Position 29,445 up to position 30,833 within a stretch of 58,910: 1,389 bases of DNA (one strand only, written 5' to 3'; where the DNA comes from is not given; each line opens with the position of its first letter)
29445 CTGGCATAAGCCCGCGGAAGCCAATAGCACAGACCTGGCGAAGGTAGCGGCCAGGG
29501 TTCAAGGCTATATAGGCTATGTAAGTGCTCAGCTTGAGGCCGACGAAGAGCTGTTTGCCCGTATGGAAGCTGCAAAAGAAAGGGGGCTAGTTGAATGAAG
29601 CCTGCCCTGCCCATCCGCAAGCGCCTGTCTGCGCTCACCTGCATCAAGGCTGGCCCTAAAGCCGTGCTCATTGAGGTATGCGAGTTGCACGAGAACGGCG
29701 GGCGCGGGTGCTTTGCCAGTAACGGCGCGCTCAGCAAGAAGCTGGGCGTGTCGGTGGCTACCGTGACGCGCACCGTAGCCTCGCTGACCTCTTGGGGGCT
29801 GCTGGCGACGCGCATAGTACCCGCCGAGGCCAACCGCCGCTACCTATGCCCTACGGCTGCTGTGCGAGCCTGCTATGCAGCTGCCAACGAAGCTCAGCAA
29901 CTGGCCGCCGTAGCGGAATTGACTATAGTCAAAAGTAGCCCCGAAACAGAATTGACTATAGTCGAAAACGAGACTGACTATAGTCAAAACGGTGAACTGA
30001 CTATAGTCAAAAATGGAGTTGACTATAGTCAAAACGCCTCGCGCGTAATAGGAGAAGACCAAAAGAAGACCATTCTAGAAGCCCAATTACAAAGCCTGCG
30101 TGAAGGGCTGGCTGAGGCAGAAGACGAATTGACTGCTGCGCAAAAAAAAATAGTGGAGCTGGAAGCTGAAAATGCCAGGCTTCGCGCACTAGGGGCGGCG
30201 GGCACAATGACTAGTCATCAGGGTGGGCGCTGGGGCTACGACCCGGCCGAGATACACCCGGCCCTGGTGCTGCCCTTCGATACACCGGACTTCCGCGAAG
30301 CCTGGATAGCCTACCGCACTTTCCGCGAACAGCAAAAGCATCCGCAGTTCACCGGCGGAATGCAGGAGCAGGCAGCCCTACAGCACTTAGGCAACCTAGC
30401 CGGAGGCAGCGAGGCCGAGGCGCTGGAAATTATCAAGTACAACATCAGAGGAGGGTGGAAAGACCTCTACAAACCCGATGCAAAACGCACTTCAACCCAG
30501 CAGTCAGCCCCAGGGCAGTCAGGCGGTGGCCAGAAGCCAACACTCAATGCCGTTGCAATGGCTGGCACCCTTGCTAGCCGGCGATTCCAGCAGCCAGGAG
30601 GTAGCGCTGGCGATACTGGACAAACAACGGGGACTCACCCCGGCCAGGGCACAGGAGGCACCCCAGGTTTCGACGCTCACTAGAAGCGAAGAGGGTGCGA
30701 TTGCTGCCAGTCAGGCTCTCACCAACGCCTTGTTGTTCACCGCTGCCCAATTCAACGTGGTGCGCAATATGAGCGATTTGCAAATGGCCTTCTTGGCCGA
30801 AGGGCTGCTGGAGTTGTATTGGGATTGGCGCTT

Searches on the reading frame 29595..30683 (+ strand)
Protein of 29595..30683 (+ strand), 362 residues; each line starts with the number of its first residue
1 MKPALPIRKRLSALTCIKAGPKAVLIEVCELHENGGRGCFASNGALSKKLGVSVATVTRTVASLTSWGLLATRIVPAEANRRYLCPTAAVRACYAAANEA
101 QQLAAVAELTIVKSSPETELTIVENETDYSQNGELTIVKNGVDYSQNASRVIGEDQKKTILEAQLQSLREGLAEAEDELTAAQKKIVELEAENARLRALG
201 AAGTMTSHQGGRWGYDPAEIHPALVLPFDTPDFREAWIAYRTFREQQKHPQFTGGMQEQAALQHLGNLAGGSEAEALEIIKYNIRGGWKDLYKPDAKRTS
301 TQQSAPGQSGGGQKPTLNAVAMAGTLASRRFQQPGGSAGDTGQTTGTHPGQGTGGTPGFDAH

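Call 48: search_protein_families(library=pfam, proteins=[window:29595-30683:+], max_evalue=0.001)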
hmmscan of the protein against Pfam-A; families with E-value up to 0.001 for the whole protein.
window:29595-30683:+ (362 aa): 2 families
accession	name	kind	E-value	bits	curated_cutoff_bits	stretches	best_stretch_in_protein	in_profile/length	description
PF13730.12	HTH_36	-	4.5e-08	33.2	25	1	22-70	8-55/55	Helix-turn-helix domain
PF08279.18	HTH_11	-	0.00018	21.7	25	1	44-73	19-44/55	HTH domain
